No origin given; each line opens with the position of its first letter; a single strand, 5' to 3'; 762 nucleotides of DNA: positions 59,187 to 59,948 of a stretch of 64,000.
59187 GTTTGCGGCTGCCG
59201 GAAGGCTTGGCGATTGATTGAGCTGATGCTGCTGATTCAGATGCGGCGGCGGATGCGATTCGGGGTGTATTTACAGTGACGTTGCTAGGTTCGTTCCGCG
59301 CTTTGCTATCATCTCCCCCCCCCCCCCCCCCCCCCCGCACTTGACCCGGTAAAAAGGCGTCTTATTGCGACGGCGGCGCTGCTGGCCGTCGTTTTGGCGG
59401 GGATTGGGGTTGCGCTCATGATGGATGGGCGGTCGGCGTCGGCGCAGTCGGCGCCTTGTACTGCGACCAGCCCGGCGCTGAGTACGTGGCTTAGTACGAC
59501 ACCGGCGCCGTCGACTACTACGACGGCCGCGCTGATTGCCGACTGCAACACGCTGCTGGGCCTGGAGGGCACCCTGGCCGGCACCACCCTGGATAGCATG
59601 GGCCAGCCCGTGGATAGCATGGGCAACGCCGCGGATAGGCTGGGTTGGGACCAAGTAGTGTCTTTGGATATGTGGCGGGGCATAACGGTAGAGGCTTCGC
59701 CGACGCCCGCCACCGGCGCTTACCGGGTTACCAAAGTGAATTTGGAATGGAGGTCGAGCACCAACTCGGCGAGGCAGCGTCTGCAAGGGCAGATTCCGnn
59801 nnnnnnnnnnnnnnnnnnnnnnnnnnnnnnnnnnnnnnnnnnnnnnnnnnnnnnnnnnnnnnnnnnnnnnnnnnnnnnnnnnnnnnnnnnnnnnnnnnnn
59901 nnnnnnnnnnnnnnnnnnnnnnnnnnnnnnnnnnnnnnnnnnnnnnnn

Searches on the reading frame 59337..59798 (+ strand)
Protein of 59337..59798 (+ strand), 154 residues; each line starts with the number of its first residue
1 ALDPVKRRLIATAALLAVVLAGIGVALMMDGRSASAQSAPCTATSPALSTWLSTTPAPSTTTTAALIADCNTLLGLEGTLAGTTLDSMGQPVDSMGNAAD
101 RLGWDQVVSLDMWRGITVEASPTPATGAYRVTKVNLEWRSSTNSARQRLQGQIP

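Call 35: find_homologous_proteins(query=window:59337-59798:+)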
Query seq(154 aa): 478 candidates shared short words with the query, none scored E <= 0.001.
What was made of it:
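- Tried and rejected: The LRR N-terminus search returned nothing (call 35).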
